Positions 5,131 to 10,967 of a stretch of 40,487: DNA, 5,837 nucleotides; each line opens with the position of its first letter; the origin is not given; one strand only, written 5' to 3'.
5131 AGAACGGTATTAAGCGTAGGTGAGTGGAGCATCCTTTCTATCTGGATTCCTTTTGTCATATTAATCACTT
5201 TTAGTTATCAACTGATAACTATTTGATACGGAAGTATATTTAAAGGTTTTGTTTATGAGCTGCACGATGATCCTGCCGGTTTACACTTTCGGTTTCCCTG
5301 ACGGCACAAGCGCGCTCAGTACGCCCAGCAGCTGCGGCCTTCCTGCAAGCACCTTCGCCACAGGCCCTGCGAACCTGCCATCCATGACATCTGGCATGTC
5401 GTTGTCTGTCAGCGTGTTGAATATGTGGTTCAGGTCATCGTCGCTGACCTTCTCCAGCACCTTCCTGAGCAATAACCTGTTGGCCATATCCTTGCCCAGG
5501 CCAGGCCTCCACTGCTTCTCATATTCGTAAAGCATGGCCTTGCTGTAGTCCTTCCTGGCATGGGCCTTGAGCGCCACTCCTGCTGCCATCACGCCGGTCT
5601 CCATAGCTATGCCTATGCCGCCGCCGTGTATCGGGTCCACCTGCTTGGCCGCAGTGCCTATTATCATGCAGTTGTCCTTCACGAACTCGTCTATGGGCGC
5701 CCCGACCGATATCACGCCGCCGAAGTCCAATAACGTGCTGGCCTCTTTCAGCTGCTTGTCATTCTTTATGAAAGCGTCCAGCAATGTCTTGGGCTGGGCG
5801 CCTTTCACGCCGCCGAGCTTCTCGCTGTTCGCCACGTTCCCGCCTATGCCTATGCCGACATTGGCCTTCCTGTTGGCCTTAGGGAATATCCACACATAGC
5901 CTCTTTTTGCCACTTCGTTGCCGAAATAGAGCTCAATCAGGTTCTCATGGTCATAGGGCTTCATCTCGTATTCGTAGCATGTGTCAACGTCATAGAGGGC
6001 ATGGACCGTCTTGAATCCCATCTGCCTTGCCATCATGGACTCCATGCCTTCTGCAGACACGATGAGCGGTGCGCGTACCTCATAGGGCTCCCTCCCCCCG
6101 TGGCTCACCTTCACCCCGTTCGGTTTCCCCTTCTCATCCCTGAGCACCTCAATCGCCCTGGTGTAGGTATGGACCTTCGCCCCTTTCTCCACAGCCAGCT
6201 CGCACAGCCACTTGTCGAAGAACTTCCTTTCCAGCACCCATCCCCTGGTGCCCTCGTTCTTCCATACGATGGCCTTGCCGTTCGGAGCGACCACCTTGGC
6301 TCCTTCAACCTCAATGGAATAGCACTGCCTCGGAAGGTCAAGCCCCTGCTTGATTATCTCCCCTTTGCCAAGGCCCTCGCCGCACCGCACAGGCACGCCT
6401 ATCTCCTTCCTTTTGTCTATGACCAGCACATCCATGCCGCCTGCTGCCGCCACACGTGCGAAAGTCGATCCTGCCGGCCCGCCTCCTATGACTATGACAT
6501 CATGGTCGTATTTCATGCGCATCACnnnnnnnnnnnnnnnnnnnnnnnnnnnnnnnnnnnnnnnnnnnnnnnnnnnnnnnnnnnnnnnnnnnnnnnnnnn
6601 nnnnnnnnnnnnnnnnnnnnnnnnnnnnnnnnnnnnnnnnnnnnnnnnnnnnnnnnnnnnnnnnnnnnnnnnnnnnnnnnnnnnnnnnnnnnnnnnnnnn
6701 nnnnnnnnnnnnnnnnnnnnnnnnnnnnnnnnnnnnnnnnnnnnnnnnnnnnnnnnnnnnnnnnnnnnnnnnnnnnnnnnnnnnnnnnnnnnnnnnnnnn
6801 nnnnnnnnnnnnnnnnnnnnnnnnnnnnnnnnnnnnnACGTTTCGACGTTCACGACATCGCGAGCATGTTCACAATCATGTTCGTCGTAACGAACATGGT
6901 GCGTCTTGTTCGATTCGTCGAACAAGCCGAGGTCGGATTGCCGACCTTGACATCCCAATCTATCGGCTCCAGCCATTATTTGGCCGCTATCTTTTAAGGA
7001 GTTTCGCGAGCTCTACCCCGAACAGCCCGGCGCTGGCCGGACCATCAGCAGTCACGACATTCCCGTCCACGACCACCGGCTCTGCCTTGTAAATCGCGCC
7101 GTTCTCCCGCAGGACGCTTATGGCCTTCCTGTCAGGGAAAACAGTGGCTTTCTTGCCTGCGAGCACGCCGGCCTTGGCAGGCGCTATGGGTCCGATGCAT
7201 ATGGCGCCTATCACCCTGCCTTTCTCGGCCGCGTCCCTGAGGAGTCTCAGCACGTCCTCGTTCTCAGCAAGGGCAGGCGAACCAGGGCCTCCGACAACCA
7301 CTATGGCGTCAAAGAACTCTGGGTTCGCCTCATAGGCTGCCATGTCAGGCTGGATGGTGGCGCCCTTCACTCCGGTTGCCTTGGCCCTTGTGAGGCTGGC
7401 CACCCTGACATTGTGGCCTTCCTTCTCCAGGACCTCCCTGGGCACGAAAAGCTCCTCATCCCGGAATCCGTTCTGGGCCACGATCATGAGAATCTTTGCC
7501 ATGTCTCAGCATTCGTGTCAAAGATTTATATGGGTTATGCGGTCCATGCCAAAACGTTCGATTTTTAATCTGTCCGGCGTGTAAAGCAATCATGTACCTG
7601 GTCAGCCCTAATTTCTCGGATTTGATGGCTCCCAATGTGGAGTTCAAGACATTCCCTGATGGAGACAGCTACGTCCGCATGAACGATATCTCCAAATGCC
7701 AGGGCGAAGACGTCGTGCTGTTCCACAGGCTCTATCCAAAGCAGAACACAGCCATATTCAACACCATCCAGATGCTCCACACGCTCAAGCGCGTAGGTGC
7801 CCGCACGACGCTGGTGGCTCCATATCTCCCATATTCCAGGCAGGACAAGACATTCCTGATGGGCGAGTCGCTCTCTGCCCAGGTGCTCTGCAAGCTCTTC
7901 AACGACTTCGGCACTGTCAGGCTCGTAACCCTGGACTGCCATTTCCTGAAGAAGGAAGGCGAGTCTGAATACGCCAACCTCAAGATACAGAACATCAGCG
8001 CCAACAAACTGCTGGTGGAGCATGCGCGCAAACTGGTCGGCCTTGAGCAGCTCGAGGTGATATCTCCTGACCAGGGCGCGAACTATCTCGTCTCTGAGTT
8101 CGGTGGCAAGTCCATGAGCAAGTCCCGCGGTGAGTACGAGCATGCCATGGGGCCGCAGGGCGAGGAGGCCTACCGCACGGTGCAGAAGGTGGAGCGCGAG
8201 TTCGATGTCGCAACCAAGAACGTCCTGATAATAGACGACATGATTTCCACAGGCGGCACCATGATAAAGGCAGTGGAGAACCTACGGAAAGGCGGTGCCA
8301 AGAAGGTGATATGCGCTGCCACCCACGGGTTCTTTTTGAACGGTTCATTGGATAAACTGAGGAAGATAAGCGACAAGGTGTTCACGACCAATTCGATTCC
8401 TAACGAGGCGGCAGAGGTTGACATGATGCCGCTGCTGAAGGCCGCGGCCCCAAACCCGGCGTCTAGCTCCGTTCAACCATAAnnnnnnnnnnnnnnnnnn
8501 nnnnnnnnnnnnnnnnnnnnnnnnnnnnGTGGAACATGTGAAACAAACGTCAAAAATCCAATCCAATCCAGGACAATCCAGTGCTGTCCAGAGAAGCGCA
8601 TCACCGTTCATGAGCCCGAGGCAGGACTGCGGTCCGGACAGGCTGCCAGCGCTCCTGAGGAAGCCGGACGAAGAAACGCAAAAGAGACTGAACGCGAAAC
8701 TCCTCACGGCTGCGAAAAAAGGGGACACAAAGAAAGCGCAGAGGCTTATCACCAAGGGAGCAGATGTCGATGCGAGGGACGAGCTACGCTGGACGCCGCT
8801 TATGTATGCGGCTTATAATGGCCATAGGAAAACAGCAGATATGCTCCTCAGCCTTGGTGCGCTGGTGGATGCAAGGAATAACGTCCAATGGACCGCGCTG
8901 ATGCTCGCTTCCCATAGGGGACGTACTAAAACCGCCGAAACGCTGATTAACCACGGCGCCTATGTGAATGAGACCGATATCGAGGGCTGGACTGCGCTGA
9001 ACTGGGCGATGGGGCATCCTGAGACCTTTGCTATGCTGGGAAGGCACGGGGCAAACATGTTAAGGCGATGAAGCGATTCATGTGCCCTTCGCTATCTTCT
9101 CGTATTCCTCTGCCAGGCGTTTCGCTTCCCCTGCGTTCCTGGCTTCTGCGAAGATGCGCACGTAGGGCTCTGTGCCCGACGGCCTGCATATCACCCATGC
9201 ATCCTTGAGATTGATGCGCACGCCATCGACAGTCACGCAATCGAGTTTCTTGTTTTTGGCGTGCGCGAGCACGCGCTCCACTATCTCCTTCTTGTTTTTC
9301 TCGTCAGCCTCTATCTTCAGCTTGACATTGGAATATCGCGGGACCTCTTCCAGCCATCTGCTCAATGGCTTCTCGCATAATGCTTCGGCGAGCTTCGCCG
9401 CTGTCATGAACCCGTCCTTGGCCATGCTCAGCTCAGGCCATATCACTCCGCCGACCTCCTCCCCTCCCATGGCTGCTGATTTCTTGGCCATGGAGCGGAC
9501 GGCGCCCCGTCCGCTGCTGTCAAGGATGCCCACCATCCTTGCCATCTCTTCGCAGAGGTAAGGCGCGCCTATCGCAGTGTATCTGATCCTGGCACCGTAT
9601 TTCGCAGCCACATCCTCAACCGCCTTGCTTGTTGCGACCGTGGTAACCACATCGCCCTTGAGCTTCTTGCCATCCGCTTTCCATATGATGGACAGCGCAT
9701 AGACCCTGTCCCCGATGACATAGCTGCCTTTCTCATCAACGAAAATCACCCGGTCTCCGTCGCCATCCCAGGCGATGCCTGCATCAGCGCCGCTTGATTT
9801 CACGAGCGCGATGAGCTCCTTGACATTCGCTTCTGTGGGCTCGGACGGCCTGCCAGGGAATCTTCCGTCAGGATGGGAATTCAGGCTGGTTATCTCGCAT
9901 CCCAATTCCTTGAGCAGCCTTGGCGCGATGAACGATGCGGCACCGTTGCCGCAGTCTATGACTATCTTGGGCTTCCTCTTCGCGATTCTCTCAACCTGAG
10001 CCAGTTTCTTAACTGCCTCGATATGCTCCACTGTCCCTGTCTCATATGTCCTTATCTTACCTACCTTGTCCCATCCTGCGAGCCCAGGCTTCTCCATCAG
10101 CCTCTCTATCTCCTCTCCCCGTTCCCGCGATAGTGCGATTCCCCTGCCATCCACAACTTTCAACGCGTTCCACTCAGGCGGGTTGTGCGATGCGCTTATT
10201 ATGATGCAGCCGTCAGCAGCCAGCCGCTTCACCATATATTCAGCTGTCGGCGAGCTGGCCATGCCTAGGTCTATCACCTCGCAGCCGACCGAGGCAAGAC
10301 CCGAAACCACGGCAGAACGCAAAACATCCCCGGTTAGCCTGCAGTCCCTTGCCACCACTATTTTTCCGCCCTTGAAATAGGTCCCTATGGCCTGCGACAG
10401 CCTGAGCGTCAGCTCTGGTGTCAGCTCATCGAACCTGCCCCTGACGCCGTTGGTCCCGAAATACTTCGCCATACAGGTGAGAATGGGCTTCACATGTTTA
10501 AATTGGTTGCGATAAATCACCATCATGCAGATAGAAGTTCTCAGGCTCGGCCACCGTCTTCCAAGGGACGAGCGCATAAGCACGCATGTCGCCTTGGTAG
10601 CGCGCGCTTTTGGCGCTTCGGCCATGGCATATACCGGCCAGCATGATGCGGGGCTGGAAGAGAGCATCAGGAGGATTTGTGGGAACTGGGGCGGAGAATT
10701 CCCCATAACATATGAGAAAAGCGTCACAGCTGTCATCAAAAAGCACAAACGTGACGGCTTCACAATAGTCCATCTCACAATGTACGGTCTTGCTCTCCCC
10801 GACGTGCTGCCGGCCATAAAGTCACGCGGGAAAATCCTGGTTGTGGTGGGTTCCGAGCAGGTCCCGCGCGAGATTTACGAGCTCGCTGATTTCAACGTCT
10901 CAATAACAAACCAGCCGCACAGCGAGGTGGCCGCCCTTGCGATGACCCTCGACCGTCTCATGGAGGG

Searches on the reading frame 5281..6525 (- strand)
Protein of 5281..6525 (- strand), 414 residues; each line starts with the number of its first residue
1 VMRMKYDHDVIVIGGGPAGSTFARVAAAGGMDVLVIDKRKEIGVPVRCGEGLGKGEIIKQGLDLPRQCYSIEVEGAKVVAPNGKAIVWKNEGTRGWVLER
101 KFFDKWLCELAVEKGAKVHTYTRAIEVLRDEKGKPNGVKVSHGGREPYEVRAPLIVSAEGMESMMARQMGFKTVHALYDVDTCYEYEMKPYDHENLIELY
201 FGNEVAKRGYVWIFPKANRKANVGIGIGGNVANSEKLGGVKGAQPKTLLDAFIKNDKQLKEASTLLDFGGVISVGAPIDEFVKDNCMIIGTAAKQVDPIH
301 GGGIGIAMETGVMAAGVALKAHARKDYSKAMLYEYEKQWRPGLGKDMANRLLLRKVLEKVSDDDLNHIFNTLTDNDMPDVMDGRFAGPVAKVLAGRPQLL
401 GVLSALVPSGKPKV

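Call 7: search_protein_families(library=pfam, proteins=[window:5281-6525:-], max_evalue=0.001)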
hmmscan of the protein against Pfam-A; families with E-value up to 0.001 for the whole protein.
window:5281-6525:- (414 aa): 12 families
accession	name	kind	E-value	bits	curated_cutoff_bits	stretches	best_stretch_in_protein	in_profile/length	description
PF22578.2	GGR_cat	-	8.9e-18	64.4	27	1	179-267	1-82/88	Geranylgeranyl reductase catalytic domain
PF01494.25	FAD_binding_3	-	5.3e-14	52.6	22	2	101-174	100-171/349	FAD binding domain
PF01266.30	DAO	-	1.5e-11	44.9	27.9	2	9-43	1-35/353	FAD dependent oxidoreductase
PF12831.13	FAD_oxidored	-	2.9e-08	33.9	27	1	9-159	1-144/416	FAD dependent oxidoreductase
PF05834.18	Lycopene_cycl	-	3.1e-07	30.2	23.4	1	9-176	1-157/380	Lycopene cyclase protein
PF04820.20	Trp_halogenase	-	4.9e-07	29.4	21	1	92-339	149-371/458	Tryptophan halogenase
PF13450.12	NAD_binding_8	-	4.5e-06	27.3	21.9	1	12-46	1-35/68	NAD(P)-binding Rossmann-like domain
PF03486.20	HI0933_like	-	6.4e-06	26.2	50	1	8-47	1-40/244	HI0933-like protein Rossmann domain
PF07992.20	Pyr_redox_2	-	2e-05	24.6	26.1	1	8-40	1-33/291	Pyridine nucleotide-disulphide oxidoreductase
PF00890.30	FAD_binding_2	-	0.00024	20.9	20.4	1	9-46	1-38/414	FAD binding domain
PF00070.33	Pyr_redox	-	0.00031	21.7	22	0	10-43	2-35/82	Pyridine nucleotide-disulphide oxidoreductase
PF01946.23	Thi4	-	0.00084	19.1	26.2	0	7-44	17-55/235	Thi4 family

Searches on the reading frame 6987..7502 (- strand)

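Call 7: search_protein_families(library=pfam, proteins=[window:6987-7502:-], max_evalue=0.001)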
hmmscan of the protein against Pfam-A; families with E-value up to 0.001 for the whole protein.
window:6987-7502:- (171 aa): 1 family
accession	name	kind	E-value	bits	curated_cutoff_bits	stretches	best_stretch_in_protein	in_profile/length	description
PF01965.30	DJ-1_PfpI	-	2.2e-40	138.6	26.6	1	3-167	2-164/165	DJ-1/PfpI family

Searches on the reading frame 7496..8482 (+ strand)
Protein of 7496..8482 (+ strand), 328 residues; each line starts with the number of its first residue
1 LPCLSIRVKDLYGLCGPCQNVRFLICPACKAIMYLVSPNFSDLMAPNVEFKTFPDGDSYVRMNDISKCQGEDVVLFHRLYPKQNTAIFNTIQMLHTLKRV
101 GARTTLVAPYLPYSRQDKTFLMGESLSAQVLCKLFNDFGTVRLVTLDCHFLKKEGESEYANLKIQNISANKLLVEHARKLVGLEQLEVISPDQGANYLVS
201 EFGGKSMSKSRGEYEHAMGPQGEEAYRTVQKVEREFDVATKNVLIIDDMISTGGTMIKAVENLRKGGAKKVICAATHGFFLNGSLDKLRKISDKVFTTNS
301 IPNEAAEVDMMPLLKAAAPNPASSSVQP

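Call 7: search_protein_families(library=pfam, proteins=[window:7496-8482:+], max_evalue=0.001)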
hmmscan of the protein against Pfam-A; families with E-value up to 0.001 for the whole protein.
window:7496-8482:+ (328 aa): 4 families
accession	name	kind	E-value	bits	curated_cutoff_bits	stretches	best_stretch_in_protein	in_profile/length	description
PF13793.12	Pribosyltran_N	-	1.4e-14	54.4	25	1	47-139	26-117/117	N-terminal domain of ribose phosphate pyrophosphokinase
PF00156.33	Pribosyltran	-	8.6e-13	48.3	26.3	1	229-296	77-140/158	Phosphoribosyl transferase domain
PF14572.12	Pribosyl_synth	-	1.1e-08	35.6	27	1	237-308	80-152/184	Phosphoribosyl synthetase-associated domain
PF14681.12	UPRTase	-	3.8e-05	23.7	27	1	229-273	111-155/206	Uracil phosphoribosyltransferase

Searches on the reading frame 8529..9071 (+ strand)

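Call 7: search_protein_families(library=pfam, proteins=[window:8529-9071:+], max_evalue=0.001)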
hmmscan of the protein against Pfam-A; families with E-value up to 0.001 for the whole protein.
window:8529-9071:+ (180 aa): 6 families
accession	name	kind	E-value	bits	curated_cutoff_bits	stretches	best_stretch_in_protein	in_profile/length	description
PF00023.36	Ank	-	1.7e-23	81.8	21.1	2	88-118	3-33/33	Ankyrin repeat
PF12796.13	Ank_2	-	5.6e-22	78.5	27.3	2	58-116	33-89/90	Ankyrin repeats (3 copies)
PF13637.12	Ank_4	-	1.3e-20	73.5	22.7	2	58-107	1-50/50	Ankyrin repeats (many copies)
PF13606.12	Ank_3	-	3.2e-13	48.8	22.3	0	88-113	3-28/30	Ankyrin repeat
PF13857.12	Ank_5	-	3.3e-09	37.3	27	0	117-157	13-53/56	Ankyrin repeats (many copies)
PF24521.3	Ank_KRIT1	-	2.2e-05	24.7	80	1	55-144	19-109/149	KRIT1 ankyrin-repeats domain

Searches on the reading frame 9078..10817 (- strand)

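Call 7: search_protein_families(library=pfam, proteins=[window:9078-10817:-], max_evalue=0.001)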
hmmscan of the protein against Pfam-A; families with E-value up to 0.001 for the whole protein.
window:9078-10817:- (579 aa): 4 families
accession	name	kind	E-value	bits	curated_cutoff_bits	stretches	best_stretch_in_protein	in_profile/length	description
PF02878.22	PGM_PMM_I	-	1.3e-36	125.8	22.5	1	118-243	2-133/138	Phosphoglucomutase/phosphomannomutase, alpha/beta/alpha domain I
PF02879.22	PGM_PMM_II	-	4e-29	101.6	29.3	1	264-364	2-103/103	Phosphoglucomutase/phosphomannomutase, alpha/beta/alpha domain II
PF02880.22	PGM_PMM_III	-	5.1e-17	62.5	20.7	1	369-494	2-114/115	Phosphoglucomutase/phosphomannomutase, alpha/beta/alpha domain III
PF00408.26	PGM_PMM_IV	-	2.1e-11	44.2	23.1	1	506-572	8-65/68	Phosphoglucomutase/phosphomannomutase, C-terminal domain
